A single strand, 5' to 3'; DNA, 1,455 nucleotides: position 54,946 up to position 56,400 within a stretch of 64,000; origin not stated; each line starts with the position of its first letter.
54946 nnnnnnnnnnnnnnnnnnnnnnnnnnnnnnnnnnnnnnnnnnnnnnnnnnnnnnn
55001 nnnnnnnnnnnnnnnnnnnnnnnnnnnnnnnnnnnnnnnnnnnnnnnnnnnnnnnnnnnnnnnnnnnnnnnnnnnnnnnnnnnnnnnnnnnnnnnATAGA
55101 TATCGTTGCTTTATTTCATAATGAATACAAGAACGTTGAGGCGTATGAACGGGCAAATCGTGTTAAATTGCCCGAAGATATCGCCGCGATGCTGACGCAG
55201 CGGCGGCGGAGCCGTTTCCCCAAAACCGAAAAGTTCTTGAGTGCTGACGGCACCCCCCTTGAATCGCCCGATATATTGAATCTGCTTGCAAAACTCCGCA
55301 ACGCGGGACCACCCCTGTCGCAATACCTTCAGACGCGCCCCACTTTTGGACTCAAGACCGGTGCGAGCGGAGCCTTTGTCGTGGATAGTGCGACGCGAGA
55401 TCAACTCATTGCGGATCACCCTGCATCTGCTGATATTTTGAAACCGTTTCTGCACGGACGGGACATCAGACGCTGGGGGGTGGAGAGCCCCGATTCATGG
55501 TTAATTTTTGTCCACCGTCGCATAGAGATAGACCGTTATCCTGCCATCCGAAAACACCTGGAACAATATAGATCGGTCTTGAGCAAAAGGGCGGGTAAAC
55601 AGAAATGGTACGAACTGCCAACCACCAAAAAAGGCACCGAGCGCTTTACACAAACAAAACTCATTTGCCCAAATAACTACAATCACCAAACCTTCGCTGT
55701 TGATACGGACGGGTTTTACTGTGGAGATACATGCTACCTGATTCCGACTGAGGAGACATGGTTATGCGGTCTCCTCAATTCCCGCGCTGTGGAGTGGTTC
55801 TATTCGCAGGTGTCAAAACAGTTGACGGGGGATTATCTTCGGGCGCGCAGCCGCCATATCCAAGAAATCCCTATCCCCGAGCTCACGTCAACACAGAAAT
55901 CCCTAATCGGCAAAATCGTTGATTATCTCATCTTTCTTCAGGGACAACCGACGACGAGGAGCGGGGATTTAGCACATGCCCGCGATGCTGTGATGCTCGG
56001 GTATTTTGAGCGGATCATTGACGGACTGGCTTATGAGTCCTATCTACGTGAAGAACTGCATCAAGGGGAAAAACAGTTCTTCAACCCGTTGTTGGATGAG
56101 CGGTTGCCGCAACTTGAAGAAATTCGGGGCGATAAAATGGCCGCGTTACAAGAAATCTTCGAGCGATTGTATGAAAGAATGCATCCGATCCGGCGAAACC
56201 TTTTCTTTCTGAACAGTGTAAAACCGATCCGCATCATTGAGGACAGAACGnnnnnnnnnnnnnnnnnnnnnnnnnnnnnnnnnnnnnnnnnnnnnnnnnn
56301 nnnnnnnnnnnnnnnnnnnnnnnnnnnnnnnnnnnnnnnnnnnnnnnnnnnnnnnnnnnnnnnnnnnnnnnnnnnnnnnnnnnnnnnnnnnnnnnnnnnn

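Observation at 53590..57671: TIR-TPR protein carrying a Type IIG-style DNA target-recognition domain, coupled to an ABC/SMC-like ATPase: candidate novel sequence- or methylation-sensing defense module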

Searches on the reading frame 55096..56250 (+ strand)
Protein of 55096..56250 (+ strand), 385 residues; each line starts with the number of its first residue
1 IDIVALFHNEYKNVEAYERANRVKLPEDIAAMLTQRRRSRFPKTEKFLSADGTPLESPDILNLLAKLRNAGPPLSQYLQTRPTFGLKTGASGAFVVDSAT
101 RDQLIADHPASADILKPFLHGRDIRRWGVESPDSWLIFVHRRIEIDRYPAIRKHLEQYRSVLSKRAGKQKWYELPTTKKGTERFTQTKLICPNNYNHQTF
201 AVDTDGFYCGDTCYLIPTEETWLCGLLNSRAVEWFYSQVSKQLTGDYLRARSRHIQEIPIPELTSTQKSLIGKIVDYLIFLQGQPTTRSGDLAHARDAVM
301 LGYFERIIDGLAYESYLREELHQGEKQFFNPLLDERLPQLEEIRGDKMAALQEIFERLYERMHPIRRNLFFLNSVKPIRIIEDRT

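Call 11: find_homologous_proteins(query=window:55117-56250:+)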
Query window:55117-56250:+ (378 aa): 294 proteins with E <= 0.001 among 2989 candidates; the best 120 are listed.
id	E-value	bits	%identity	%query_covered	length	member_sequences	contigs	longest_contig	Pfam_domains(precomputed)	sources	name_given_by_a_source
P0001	4.1e-240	814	93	100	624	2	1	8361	PF13431.13,PF13414.13,PF12950.14,PF20466.4,PF13176.13,PF12569.15,PF13428.13,PF13374.13,PF14559.13,PF24575.2,PF25575.1,PF10516.16,PF13371.13,PF00515.35,PF13424.13,PF21033.5,PF13432.13,PF13181.13,PF07719.24,PF13174.13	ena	-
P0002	2.5e-235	799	92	99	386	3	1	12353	PF12950.14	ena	-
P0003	2.6e-230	782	91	100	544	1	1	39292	PF13431.13,PF13414.13,PF12950.14,PF20466.4,PF13176.13,PF12569.15,PF13428.13,PF13374.13,PF14559.13,PF13371.13,PF00515.35,PF13424.13,PF13432.13,PF13181.13,PF07719.24,PF13174.13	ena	-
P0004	5.4e-224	761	85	100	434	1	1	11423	PF13414.13,PF12950.14,PF20466.4,PF00515.35,PF07719.24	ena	-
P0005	2.5e-221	752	86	100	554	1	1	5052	PF13431.13,PF23914.2,PF13414.13,PF12950.14,PF13176.13,PF12569.15,PF13428.13,PF13374.13,PF14559.13,PF24575.2,PF10516.16,PF13371.13,PF00515.35,PF13424.13,PF21033.5,PF13432.13,PF13181.13,PF01239.29,PF07719.24,PF13174.13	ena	-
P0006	8.8e-221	751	86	100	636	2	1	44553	PF13431.13,PF13414.13,PF12950.14,PF13428.13,PF13676.12,PF14559.13,PF13371.13,PF00515.35,PF13424.13,PF13432.13,PF13181.13,PF07719.24,PF13174.13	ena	-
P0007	1.1e-219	747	85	100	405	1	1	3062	PF12950.14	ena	-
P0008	1.5e-219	747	85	100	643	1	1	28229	PF13431.13,PF13414.13,PF12950.14,PF20466.4,PF13428.13,PF13676.12,PF14559.13,PF13371.13,PF00515.35,PF13424.13,PF13432.13,PF13181.13,PF07719.24,PF13174.13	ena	-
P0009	1.1e-218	744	84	100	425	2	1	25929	PF12950.14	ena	-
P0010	1.1e-217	740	84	100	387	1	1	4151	PF12950.14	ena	-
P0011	3.7e-216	735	83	100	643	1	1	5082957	PF13431.13,PF13414.13,PF12950.14,PF13428.13,PF13676.12,PF14559.13,PF01582.26,PF13371.13,PF00515.35,PF13424.13,PF13432.13,PF13181.13,PF07719.24,PF13174.13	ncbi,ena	-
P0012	9.3e-216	734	84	100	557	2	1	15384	PF25575.1,PF13431.13,PF13414.13,PF13371.13,PF12950.14,PF20466.4,PF00515.35,PF13424.13,PF13432.13,PF13181.13,PF07719.24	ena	-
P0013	1.8e-215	733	84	100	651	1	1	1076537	PF13431.13,PF13414.13,PF12950.14,PF13428.13,PF13676.12,PF14559.13,PF01582.26,PF13371.13,PF00515.35,PF13424.13,PF13432.13,PF13181.13,PF07719.24,PF13174.13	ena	-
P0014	2.4e-215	733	83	100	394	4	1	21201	PF12950.14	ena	-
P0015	4.1e-215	732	83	100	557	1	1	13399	PF13431.13,PF13414.13,PF12950.14,PF20466.4,PF13428.13,PF13374.13,PF14559.13,PF25575.1,PF10516.16,PF13371.13,PF00515.35,PF13424.13,PF13432.13,PF13181.13,PF07719.24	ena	-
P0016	7.6e-215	731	84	99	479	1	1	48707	PF13414.13,PF13371.13,PF12950.14,PF20466.4,PF00515.35,PF13432.13,PF07719.24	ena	-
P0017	2.7e-214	729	82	100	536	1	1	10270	PF13431.13,PF13414.13,PF12950.14,PF20466.4,PF12569.15,PF13428.13,PF13374.13,PF14559.13,PF24575.2,PF10516.16,PF13371.13,PF00515.35,PF13424.13,PF21033.5,PF13432.13,PF13181.13,PF07719.24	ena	-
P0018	9.8e-214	727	82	100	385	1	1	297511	PF12950.14,PF20466.4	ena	-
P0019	2.2e-212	723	84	97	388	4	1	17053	PF12950.14,PF20466.4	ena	-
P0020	2.6e-212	723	82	100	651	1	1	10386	PF13431.13,PF13414.13,PF12950.14,PF13428.13,PF13676.12,PF14559.13,PF13371.13,PF00515.35,PF13424.13,PF13432.13,PF13181.13,PF07719.24,PF13174.13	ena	-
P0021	6.0e-212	722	81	100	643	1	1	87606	PF13431.13,PF13414.13,PF12950.14,PF13428.13,PF13676.12,PF14559.13,PF13371.13,PF00515.35,PF13424.13,PF13432.13,PF13181.13,PF07719.24,PF13174.13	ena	-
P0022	9.0e-212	721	83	100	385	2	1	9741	PF12950.14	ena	-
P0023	9.5e-212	721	81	100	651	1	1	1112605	PF13431.13,PF13414.13,PF12950.14,PF13428.13,PF13676.12,PF14559.13,PF01582.26,PF13371.13,PF00515.35,PF13424.13,PF13432.13,PF13181.13,PF07719.24,PF13174.13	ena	-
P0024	2.1e-211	720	82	100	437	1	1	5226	PF12950.14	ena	-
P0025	5.1e-211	719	82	100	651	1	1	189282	PF13431.13,PF13414.13,PF12950.14,PF13428.13,PF13676.12,PF14559.13,PF01582.26,PF13371.13,PF00515.35,PF13424.13,PF13432.13,PF13181.13,PF07719.24,PF13174.13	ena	-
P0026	5.8e-211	718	82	100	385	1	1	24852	PF12950.14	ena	-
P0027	7.9e-211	718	83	100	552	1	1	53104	PF13431.13,PF13414.13,PF12950.14,PF12569.15,PF13428.13,PF13374.13,PF14559.13,PF13371.13,PF00515.35,PF13424.13,PF13432.13,PF13181.13,PF07719.24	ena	-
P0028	1.0e-210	718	82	100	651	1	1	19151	PF13431.13,PF13414.13,PF12950.14,PF13428.13,PF13676.12,PF14559.13,PF01582.26,PF13371.13,PF00515.35,PF13424.13,PF13432.13,PF13181.13,PF07719.24,PF13174.13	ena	-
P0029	8.9e-210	714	82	100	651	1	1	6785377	PF13431.13,PF13414.13,PF12950.14,PF13428.13,PF13676.12,PF14559.13,PF13371.13,PF00515.35,PF13424.13,PF13432.13,PF13181.13,PF07719.24,PF13174.13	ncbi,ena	-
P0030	9.9e-210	714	81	100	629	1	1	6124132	PF13431.13,PF13414.13,PF12950.14,PF12569.15,PF13428.13,PF13374.13,PF14559.13,PF24575.2,PF10516.16,PF13371.13,PF00515.35,PF13424.13,PF21033.5,PF13432.13,PF13181.13,PF07719.24,PF13174.13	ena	-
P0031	6.0e-207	705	80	100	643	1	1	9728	PF13431.13,PF13414.13,PF12950.14,PF13428.13,PF13676.12,PF14559.13,PF13371.13,PF00515.35,PF13424.13,PF13432.13,PF13181.13,PF07719.24,PF13174.13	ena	-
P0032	4.6e-204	696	79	100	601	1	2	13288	PF13431.13,PF13414.13,PF12950.14,PF13176.13,PF13428.13,PF14559.13,PF24575.2,PF13371.13,PF00515.35,PF12895.14,PF13424.13,PF13432.13,PF13181.13,PF07719.24,PF13174.13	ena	-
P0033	2.5e-200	683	77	100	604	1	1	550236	PF13431.13,PF13414.13,PF12950.14,PF12569.15,PF13428.13,PF14559.13,PF24575.2,PF13371.13,PF00515.35,PF13424.13,PF13432.13,PF13181.13,PF07719.24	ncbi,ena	-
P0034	1.2e-194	665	86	88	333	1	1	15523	PF12950.14,PF20466.4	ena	-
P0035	3.1e-193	660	76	100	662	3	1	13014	PF13431.13,PF23914.2,PF13414.13,PF12950.14,PF13176.13,PF13428.13,PF13374.13,PF14559.13,PF24575.2,PF25575.1,PF10516.16,PF13371.13,PF00515.35,PF13424.13,PF21033.5,PF13432.13,PF13181.13,PF01239.29,PF07719.24,PF13174.13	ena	-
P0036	2.2e-190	651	82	89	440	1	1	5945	PF13414.13,PF12950.14,PF00515.35,PF13181.13,PF07719.24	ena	-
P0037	9.2e-190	649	84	88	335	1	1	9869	PF12950.14,PF20466.4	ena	-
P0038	2.2e-183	628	81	88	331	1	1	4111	PF12950.14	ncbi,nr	ncbi:hypothetical protein F4X33_09395, partial [Candidatus Poribacteria bacterium]|nr:hypothetical p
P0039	1.7e-180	618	71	99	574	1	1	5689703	PF25063.1,PF13431.13,PF13414.13,PF12950.14,PF13176.13,PF13428.13,PF13374.13,PF14559.13,PF24575.2,PF25575.1,PF13371.13,PF00515.35,PF12895.14,PF13424.13,PF21033.5,PF13432.13,PF13181.13,PF01239.29,PF07719.24,PF13174.13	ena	-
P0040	1.3e-177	609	72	99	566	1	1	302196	PF13431.13,PF23914.2,PF13414.13,PF12950.14,PF13428.13,PF13374.13,PF14559.13,PF24575.2,PF25575.1,PF10516.16,PF13371.13,PF00515.35,PF13424.13,PF21033.5,PF13432.13,PF13181.13,PF07719.24,PF13174.13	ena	-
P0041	4.7e-177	607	70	99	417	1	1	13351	PF12950.14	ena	-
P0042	3.5e-176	604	68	100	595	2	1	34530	PF13431.13,PF13414.13,PF12950.14,PF13176.13,PF12569.15,PF13428.13,PF13374.13,PF14559.13,PF24575.2,PF10516.16,PF13371.13,PF00515.35,PF13424.13,PF21033.5,PF13432.13,PF13181.13,PF07719.24,PF13174.13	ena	-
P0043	1.1e-175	602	69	100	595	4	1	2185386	PF13431.13,PF13414.13,PF12950.14,PF13176.13,PF12569.15,PF13428.13,PF13374.13,PF14559.13,PF24575.2,PF25575.1,PF10516.16,PF13371.13,PF00515.35,PF13424.13,PF21033.5,PF13432.13,PF13181.13,PF07719.24,PF13174.13,PF20308.5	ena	-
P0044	6.4e-175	600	79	85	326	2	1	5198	PF12950.14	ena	-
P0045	7.7e-175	599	69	99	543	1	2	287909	PF13431.13,PF13414.13,PF12950.14,PF13176.13,PF13428.13,PF13374.13,PF14559.13,PF25575.1,PF10516.16,PF13371.13,PF00515.35,PF13424.13,PF21033.5,PF13432.13,PF13181.13,PF07719.24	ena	-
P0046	1.1e-174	599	69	99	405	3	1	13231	PF12950.14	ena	-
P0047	2.0e-174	598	73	93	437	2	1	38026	PF13431.13,PF12950.14,PF00515.35,PF13181.13,PF07719.24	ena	-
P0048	2.5e-174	598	69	100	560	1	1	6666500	PF13431.13,PF13414.13,PF12950.14,PF13428.13,PF13374.13,PF25575.1,PF13371.13,PF00515.35,PF13424.13,PF13432.13,PF13181.13,PF07719.24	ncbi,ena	-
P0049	4.9e-174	597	68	100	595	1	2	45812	PF13431.13,PF13414.13,PF12950.14,PF13176.13,PF12569.15,PF13428.13,PF13374.13,PF14559.13,PF24575.2,PF25575.1,PF13371.13,PF00515.35,PF13424.13,PF21033.5,PF13432.13,PF13181.13,PF07719.24,PF13174.13,PF20308.5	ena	-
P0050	9.0e-174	596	68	99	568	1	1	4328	PF13431.13,PF13414.13,PF12950.14,PF13176.13,PF13428.13,PF13374.13,PF14559.13,PF24575.2,PF10516.16,PF13371.13,PF00515.35,PF13424.13,PF13432.13,PF13181.13,PF07719.24,PF13174.13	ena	-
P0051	1.5e-173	595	69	100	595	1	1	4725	PF13431.13,PF13414.13,PF12950.14,PF13428.13,PF13374.13,PF14559.13,PF24575.2,PF13371.13,PF00515.35,PF13424.13,PF21033.5,PF13432.13,PF13181.13,PF07719.24,PF13174.13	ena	-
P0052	2.6e-173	594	68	99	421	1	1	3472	PF12950.14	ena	-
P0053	3.5e-173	594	66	99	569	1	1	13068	PF13431.13,PF13414.13,PF12950.14,PF13428.13,PF13374.13,PF14559.13,PF24575.2,PF13371.13,PF00515.35,PF12895.14,PF13424.13,PF21033.5,PF13432.13,PF13181.13,PF07719.24,PF13174.13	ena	-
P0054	3.8e-173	594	67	100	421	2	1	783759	PF12950.14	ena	-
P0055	5.4e-173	593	67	100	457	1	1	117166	PF13414.13,PF12950.14,PF00515.35,PF07719.24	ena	-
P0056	8.9e-172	589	67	99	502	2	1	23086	PF13431.13,PF13414.13,PF13371.13,PF12950.14,PF00515.35,PF13181.13,PF07719.24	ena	-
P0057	9.3e-172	589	68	99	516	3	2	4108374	PF13431.13,PF13414.13,PF13371.13,PF12950.14,PF00515.35,PF13424.13,PF13432.13,PF13181.13,PF07719.24,PF13174.13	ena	-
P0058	1.2e-171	589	67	100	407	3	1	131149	PF12950.14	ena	-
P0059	1.3e-171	589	67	100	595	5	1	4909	PF13431.13,PF13414.13,PF12950.14,PF13176.13,PF12569.15,PF13428.13,PF13374.13,PF14559.13,PF24575.2,PF25575.1,PF10516.16,PF13371.13,PF00515.35,PF13424.13,PF21033.5,PF13432.13,PF13429.13,PF13181.13,PF07719.24,PF13174.13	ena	-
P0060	1.3e-171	589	68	100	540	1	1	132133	PF13431.13,PF13414.13,PF12950.14,PF13428.13,PF13371.13,PF00515.35,PF12895.14,PF13424.13,PF13432.13,PF13181.13,PF07719.24,PF13174.13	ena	-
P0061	1.5e-171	589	67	100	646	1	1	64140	PF13431.13,PF25062.2,PF13414.13,PF12950.14,PF13176.13,PF12569.15,PF13428.13,PF13374.13,PF14559.13,PF24575.2,PF25575.1,PF10516.16,PF13371.13,PF00515.35,PF13424.13,PF21033.5,PF13432.13,PF13181.13,PF07719.24,PF13174.13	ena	-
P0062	4.3e-171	587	67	99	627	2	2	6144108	PF13431.13,PF13414.13,PF12950.14,PF12569.15,PF13428.13,PF13374.13,PF14559.13,PF24575.2,PF25575.1,PF13371.13,PF00515.35,PF13424.13,PF21033.5,PF13432.13,PF13429.13,PF13181.13,PF01239.29,PF07719.24,PF13174.13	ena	-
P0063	5.1e-171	587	86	77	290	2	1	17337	PF12950.14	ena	-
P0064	5.5e-171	587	67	99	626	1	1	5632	PF10602.16,PF13414.13,PF12950.14,PF12569.15,PF13374.13,PF24575.2,PF00515.35,PF13424.13,PF13429.13,PF07719.24,PF13174.13,PF25063.1,PF13431.13,PF23914.2,PF13176.13,PF13428.13,PF14559.13,PF25575.1,PF10516.16,PF13371.13,PF12895.14,PF21033.5,PF13432.13,PF13181.13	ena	-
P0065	6.1e-171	587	66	99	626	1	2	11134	PF10602.16,PF25063.1,PF13431.13,PF23914.2,PF13414.13,PF12950.14,PF13176.13,PF12569.15,PF13428.13,PF13374.13,PF14559.13,PF24575.2,PF25575.1,PF13371.13,PF00515.35,PF12895.14,PF13424.13,PF21033.5,PF13432.13,PF13429.13,PF13181.13,PF07719.24,PF13174.13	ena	-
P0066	1.2e-170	586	67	100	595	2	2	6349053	PF13431.13,PF13414.13,PF12950.14,PF13176.13,PF13428.13,PF13374.13,PF14559.13,PF24575.2,PF25575.1,PF10516.16,PF13371.13,PF00515.35,PF13424.13,PF21033.5,PF13432.13,PF13181.13,PF07719.24,PF13174.13,PF20308.5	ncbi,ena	-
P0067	4.1e-170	584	66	100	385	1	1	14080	PF12950.14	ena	-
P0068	7.9e-170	583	67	100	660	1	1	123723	PF13431.13,PF09976.16,PF13414.13,PF12950.14,PF12569.15,PF13428.13,PF13374.13,PF14559.13,PF25575.1,PF13371.13,PF00515.35,PF13424.13,PF13432.13,PF13181.13,PF07719.24,PF13174.13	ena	-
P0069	1.1e-169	583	66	100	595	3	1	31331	PF13431.13,PF13414.13,PF12950.14,PF12569.15,PF13428.13,PF13374.13,PF14559.13,PF25575.1,PF13371.13,PF00515.35,PF13424.13,PF21033.5,PF13432.13,PF13181.13,PF07719.24,PF13174.13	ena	-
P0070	2.7e-169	581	66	100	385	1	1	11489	PF12950.14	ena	-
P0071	2.9e-169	581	66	100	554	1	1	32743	PF13431.13,PF13414.13,PF12950.14,PF13428.13,PF13374.13,PF14559.13,PF24575.2,PF25575.1,PF13371.13,PF00515.35,PF13424.13,PF13432.13,PF13181.13,PF07719.24,PF13174.13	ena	-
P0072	3.6e-169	581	66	100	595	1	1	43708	PF13431.13,PF13414.13,PF12950.14,PF13428.13,PF13374.13,PF14559.13,PF24575.2,PF25575.1,PF10516.16,PF13371.13,PF00515.35,PF13424.13,PF21033.5,PF13432.13,PF13181.13,PF07719.24,PF13174.13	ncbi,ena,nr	ncbi:MAG: tetratricopeptide repeat protein [Candidatus Poribacteria bacterium]|nr:tetratricopeptide 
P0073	3.8e-169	581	66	100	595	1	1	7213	PF13431.13,PF13414.13,PF12950.14,PF13176.13,PF13428.13,PF13374.13,PF14559.13,PF24575.2,PF25575.1,PF10516.16,PF13371.13,PF00515.35,PF13424.13,PF21033.5,PF13432.13,PF13181.13,PF07719.24,PF13174.13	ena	-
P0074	1.3e-168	579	66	100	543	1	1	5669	PF13431.13,PF13414.13,PF12950.14,PF13176.13,PF13428.13,PF13374.13,PF14559.13,PF24575.2,PF25575.1,PF10516.16,PF13371.13,PF00515.35,PF13424.13,PF21033.5,PF13432.13,PF13181.13,PF07719.24,PF13174.13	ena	-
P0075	1.3e-168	579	79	83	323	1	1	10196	PF12950.14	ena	-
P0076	2.1e-168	578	66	100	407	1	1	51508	PF12950.14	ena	-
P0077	2.5e-168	578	64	99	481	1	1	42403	PF13431.13,PF13414.13,PF13371.13,PF12950.14,PF00515.35,PF12895.14,PF13432.13,PF13181.13,PF07719.24,PF13174.13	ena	-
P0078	3.2e-168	578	66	100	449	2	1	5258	PF13431.13,PF12950.14,PF00515.35,PF07719.24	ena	-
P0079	1.3e-167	576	66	100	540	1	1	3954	PF13431.13,PF13414.13,PF12950.14,PF13428.13,PF14559.13,PF24575.2,PF13371.13,PF00515.35,PF13424.13,PF13432.13,PF13181.13,PF07719.24,PF13174.13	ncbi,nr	ncbi:MAG: tetratricopeptide repeat protein, partial [Candidatus Poribacteria bacterium]|nr:tetratric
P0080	2.2e-167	575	66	100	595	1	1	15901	PF13431.13,PF13414.13,PF12950.14,PF13176.13,PF13428.13,PF13374.13,PF14559.13,PF24575.2,PF25575.1,PF10516.16,PF13371.13,PF00515.35,PF13424.13,PF21033.5,PF13432.13,PF13181.13,PF07719.24,PF13174.13,PF20308.5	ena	-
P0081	3.1e-167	574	65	99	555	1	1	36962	PF13431.13,PF13414.13,PF12950.14,PF13428.13,PF14559.13,PF13371.13,PF00515.35,PF12895.14,PF13424.13,PF21033.5,PF13432.13,PF13181.13,PF07719.24,PF13174.13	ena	-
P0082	5.1e-167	574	65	100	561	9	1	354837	PF13431.13,PF13414.13,PF12950.14,PF12569.15,PF13428.13,PF13374.13,PF14559.13,PF25575.1,PF13371.13,PF00515.35,PF13424.13,PF13432.13,PF13181.13,PF07719.24,PF13174.13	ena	-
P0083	6.4e-167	573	64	100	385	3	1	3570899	PF12950.14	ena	-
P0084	6.8e-167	573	65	99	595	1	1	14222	PF13431.13,PF23914.2,PF13414.13,PF12950.14,PF13176.13,PF13428.13,PF14559.13,PF24575.2,PF25575.1,PF10516.16,PF13371.13,PF00515.35,PF13424.13,PF21033.5,PF13432.13,PF13181.13,PF07719.24,PF13174.13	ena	-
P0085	1.8e-166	572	65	100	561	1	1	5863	PF13431.13,PF13414.13,PF12950.14,PF13428.13,PF13374.13,PF14559.13,PF13371.13,PF00515.35,PF13424.13,PF13432.13,PF13181.13,PF07719.24,PF13174.13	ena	-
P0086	4.9e-166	571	66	99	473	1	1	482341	PF13431.13,PF13414.13,PF13371.13,PF12950.14,PF00515.35,PF13181.13,PF07719.24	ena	-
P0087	2.5e-165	568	65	99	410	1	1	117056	PF12950.14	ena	-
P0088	1.2e-164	566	64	100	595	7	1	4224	PF13431.13,PF13414.13,PF12950.14,PF13176.13,PF13428.13,PF13374.13,PF14559.13,PF24575.2,PF25575.1,PF10516.16,PF13371.13,PF00515.35,PF13424.13,PF21033.5,PF13432.13,PF13429.13,PF13181.13,PF01239.29,PF07719.24,PF13174.13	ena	-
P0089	4.3e-164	564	64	100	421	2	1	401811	PF12950.14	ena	-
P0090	3.0e-163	561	64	100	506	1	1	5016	PF13431.13,PF13414.13,PF13371.13,PF12950.14,PF00515.35,PF13432.13,PF13181.13,PF07719.24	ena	-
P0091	3.1e-163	561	64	100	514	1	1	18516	PF13431.13,PF13414.13,PF12950.14,PF13428.13,PF14559.13,PF24575.2,PF25575.1,PF13371.13,PF00515.35,PF12895.14,PF13424.13,PF13432.13,PF13181.13,PF07719.24,PF13174.13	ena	-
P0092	3.7e-163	561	64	100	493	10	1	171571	PF14559.13,PF13431.13,PF13414.13,PF13371.13,PF12950.14,PF00515.35,PF13424.13,PF13432.13,PF13181.13,PF07719.24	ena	-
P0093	1.5e-162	559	85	74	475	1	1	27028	PF14559.13,PF13431.13,PF13414.13,PF13371.13,PF12950.14,PF00515.35,PF13424.13,PF13432.13,PF13428.13,PF13181.13,PF07719.24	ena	-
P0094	2.3e-162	558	64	100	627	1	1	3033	PF13431.13,PF23914.2,PF13414.13,PF12950.14,PF12569.15,PF13428.13,PF13374.13,PF14559.13,PF24575.2,PF25575.1,PF13371.13,PF00515.35,PF13424.13,PF21033.5,PF13432.13,PF13429.13,PF13181.13,PF01239.29,PF07719.24,PF13174.13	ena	-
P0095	8.7e-162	557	63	100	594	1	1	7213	PF13431.13,PF13414.13,PF12950.14,PF12569.15,PF13428.13,PF13374.13,PF14559.13,PF25575.1,PF13371.13,PF00515.35,PF13424.13,PF13432.13,PF13181.13,PF07719.24,PF13174.13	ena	-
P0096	9.1e-162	556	63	100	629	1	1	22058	PF25063.1,PF13431.13,PF23914.2,PF13414.13,PF12950.14,PF13176.13,PF12569.15,PF13428.13,PF13374.13,PF14559.13,PF24575.2,PF25575.1,PF13371.13,PF00515.35,PF12895.14,PF13424.13,PF21033.5,PF13432.13,PF13181.13,PF01239.29,PF07719.24,PF13174.13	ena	-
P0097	2.1e-161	555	64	100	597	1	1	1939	PF13431.13,PF13414.13,PF12950.14,PF13428.13,PF13374.13,PF24575.2,PF25575.1,PF10516.16,PF13371.13,PF00515.35,PF13424.13,PF13432.13,PF13181.13,PF07719.24,PF20308.5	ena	-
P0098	1.8e-158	546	62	100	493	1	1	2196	PF14559.13,PF13431.13,PF13414.13,PF13371.13,PF12950.14,PF00515.35,PF13424.13,PF13432.13,PF13181.13,PF07719.24,PF13174.13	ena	-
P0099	5.1e-158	544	73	86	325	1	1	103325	PF12950.14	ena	-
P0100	7.4e-157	540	83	74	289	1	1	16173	PF12950.14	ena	-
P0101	8.1e-157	540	68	89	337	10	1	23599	PF12950.14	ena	-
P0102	4.2e-155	535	68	90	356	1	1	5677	PF12950.14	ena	-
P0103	8.1e-153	527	62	99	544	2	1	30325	PF13431.13,PF13414.13,PF13371.13,PF12950.14,PF00515.35,PF13424.13,PF13432.13,PF13428.13,PF13181.13,PF07719.24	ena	-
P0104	2.6e-152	525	59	99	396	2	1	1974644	PF12950.14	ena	-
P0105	3.8e-148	512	66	87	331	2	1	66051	PF12950.14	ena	-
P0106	1.7e-147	510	85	68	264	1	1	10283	PF12950.14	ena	-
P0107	3.7e-147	508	58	99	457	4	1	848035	PF13414.13,PF12950.14,PF00515.35,PF13432.13,PF13181.13,PF07719.24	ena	-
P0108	9.0e-147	507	58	99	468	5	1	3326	PF14559.13,PF13431.13,PF13414.13,PF13371.13,PF12950.14,PF00515.35,PF12895.14,PF13432.13,PF13181.13,PF07719.24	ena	-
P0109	3.0e-146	505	57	99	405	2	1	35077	PF12950.14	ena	-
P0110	3.8e-146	505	58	99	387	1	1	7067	PF12950.14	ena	-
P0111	7.7e-146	504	58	99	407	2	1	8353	PF12950.14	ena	-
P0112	3.2e-145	502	58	99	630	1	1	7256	PF25063.1,PF13431.13,PF23914.2,PF13414.13,PF12950.14,PF12569.15,PF13428.13,PF14559.13,PF24575.2,PF25575.1,PF13371.13,PF00515.35,PF12895.14,PF13424.13,PF21033.5,PF13432.13,PF13181.13,PF07719.24,PF13174.13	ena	-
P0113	3.1e-144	499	57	99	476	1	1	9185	PF14559.13,PF13431.13,PF13414.13,PF13371.13,PF12950.14,PF00515.35,PF13432.13,PF13181.13,PF07719.24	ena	-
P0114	9.4e-144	497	58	99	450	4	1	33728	PF13414.13,PF12950.14,PF00515.35,PF13432.13,PF07719.24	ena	-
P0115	9.7e-144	497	56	99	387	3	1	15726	PF12950.14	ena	-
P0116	1.1e-143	497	57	99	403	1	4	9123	PF12950.14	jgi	jgi:hypothetical protein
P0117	1.2e-143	497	56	99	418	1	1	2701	PF12950.14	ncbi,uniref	ncbi:TaqI-like C-terminal specificity domain-containing protein, partial [Curvivirga sp.]|uniref:Taq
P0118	1.3e-143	497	57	99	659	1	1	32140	PF13431.13,PF23914.2,PF13414.13,PF12950.14,PF13176.13,PF13428.13,PF13374.13,PF14559.13,PF24575.2,PF25575.1,PF13371.13,PF00515.35,PF13424.13,PF21033.5,PF13432.13,PF13429.13,PF25524.2,PF13181.13,PF07719.24,PF13174.13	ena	-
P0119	8.1e-143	494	66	86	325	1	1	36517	PF12950.14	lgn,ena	-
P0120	1.6e-142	493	57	99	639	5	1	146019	PF13431.13,PF13414.13,PF12950.14,PF13176.13,PF13428.13,PF13374.13,PF14559.13,PF24575.2,PF25575.1,PF10516.16,PF13371.13,PF00515.35,PF12895.14,PF13424.13,PF21033.5,PF13432.13,PF13181.13,PF07719.24,PF13174.13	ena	-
